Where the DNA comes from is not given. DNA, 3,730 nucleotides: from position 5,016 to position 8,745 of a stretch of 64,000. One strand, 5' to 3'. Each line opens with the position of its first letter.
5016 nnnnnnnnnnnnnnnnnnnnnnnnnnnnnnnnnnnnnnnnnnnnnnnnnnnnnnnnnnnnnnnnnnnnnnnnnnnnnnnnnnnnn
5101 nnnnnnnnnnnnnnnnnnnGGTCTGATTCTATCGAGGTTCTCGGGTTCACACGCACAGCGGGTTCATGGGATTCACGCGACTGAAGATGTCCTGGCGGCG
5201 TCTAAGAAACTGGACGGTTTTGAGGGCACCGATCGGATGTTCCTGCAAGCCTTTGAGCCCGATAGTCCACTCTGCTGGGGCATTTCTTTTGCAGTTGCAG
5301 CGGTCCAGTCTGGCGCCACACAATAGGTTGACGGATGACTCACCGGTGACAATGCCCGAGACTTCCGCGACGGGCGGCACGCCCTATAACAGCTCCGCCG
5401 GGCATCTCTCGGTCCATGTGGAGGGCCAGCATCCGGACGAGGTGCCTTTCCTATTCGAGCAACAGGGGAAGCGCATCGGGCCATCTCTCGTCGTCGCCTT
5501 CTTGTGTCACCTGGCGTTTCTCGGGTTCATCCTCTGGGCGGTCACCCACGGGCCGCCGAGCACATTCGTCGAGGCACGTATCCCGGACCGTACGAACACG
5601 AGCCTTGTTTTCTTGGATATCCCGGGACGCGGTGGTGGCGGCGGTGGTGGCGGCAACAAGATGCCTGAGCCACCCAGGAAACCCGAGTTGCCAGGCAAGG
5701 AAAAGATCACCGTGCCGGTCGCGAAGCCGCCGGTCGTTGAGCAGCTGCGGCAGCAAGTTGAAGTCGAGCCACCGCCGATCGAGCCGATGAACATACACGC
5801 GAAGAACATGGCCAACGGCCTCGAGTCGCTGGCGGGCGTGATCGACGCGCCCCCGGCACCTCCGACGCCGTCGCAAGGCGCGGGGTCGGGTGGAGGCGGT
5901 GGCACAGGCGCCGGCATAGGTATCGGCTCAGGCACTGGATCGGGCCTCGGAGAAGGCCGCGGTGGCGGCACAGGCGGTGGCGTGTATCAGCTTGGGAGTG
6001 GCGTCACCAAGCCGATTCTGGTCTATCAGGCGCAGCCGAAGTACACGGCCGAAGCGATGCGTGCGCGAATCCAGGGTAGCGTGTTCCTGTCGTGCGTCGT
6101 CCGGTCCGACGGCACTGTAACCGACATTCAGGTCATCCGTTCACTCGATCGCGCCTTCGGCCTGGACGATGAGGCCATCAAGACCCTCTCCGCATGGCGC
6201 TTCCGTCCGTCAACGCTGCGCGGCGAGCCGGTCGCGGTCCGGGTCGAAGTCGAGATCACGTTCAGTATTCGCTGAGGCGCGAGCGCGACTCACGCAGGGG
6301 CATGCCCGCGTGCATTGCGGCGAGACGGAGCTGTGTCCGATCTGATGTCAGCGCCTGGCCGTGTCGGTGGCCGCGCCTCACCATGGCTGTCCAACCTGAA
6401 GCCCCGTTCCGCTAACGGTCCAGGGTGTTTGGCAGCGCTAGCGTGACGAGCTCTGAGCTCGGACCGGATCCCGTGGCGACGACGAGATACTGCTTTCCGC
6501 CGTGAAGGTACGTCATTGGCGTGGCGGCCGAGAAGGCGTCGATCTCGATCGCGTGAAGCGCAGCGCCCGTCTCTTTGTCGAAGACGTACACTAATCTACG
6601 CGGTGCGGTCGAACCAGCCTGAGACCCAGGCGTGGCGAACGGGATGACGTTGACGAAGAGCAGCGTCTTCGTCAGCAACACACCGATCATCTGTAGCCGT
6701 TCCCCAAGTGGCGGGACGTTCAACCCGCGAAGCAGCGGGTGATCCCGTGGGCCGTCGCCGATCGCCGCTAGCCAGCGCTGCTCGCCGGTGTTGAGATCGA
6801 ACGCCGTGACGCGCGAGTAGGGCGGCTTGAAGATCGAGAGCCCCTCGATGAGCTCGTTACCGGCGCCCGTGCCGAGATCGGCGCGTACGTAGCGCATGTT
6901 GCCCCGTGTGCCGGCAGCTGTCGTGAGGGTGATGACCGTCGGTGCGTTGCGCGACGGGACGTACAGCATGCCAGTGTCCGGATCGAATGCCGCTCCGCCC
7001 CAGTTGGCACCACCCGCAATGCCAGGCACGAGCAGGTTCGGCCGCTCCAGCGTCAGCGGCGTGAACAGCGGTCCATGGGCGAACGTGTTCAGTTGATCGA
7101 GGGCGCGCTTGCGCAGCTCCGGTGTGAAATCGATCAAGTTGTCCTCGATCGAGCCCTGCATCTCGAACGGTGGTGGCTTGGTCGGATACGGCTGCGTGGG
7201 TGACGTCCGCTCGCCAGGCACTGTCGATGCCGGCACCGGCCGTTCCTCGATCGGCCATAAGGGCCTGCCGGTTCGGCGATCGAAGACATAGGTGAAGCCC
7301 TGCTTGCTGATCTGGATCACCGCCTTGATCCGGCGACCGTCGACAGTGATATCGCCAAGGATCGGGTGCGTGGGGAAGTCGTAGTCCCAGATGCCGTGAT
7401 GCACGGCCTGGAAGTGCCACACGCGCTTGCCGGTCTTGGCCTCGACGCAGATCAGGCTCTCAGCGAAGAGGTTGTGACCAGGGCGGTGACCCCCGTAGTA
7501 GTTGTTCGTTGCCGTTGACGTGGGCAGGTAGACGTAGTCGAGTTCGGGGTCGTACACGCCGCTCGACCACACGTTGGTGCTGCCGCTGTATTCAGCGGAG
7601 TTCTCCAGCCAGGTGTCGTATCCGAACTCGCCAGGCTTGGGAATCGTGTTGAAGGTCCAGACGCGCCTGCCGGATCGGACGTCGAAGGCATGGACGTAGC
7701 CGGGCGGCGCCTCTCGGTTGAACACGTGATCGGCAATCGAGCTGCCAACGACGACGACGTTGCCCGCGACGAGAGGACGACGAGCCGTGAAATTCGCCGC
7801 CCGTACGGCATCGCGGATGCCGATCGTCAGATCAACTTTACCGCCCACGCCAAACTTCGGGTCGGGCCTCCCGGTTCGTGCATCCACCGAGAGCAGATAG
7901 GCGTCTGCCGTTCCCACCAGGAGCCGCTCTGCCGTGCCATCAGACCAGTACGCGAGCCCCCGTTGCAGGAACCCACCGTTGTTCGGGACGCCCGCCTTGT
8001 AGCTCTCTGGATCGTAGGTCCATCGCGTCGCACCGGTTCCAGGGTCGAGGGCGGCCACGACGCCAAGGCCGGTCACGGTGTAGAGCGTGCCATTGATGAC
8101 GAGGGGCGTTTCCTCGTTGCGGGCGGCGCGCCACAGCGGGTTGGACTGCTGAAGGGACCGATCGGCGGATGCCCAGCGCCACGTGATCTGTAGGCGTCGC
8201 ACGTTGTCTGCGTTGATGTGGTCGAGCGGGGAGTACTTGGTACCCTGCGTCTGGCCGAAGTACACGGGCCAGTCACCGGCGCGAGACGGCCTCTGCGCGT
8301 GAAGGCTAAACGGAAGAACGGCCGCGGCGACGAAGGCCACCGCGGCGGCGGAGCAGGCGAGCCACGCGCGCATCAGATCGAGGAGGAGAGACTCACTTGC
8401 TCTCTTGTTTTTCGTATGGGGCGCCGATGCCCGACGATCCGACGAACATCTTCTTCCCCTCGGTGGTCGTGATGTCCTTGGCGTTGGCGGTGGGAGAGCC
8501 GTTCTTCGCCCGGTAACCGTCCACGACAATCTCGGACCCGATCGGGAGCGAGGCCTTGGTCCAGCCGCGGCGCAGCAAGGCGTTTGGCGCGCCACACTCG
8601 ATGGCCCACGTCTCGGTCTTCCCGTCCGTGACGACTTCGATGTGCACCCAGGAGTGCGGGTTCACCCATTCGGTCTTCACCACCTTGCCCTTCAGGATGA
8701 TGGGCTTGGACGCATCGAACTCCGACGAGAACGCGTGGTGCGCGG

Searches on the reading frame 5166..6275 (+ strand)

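Call 33: search_protein_families(library=pfam, proteins=[window:5166-6275:+], max_evalue=0.001)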
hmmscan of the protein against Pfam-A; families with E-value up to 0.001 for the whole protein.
window:5166-6275:+ (369 aa): 1 family
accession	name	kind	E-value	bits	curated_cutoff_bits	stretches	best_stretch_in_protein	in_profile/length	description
PF03544.19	TonB_C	-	5.5e-20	72.1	24.6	1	290-368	2-79/79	Gram-negative bacterial TonB protein C-terminal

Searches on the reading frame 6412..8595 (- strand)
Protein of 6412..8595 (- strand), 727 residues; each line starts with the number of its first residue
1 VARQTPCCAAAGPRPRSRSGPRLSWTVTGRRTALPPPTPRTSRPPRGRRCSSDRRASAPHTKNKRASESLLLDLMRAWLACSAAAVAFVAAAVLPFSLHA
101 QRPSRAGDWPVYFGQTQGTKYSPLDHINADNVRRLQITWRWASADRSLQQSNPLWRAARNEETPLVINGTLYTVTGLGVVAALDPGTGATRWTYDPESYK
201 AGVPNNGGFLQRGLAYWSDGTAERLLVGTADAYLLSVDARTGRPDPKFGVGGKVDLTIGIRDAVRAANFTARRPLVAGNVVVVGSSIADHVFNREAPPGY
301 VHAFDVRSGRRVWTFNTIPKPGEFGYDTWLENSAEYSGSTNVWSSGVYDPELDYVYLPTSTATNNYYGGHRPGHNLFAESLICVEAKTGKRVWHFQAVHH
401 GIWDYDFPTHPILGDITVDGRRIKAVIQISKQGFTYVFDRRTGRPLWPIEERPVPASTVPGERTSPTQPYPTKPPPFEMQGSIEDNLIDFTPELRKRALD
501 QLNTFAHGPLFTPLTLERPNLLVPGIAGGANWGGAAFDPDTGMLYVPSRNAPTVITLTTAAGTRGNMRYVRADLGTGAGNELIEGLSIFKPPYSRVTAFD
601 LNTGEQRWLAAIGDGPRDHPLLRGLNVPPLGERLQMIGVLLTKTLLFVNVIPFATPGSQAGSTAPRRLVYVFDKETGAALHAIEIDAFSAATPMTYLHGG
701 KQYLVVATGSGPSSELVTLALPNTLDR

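Call 33: search_protein_families(library=pfam, proteins=[window:6412-8595:-], max_evalue=0.001)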
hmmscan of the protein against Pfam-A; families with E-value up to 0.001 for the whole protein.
window:6412-8595:- (727 aa): 2 families
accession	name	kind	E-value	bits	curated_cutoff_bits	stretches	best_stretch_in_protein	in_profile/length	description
PF01011.28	PQQ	-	6.4e-179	596.9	26.7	1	109-703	1-594/595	Glucose/ethanol/alcohol dehydrogenase, beta-propeller domain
PF13360.13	PQQ_2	-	6.5e-17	62.4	27.6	2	153-244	55-140/233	Outer membrane protein assembly factor BamB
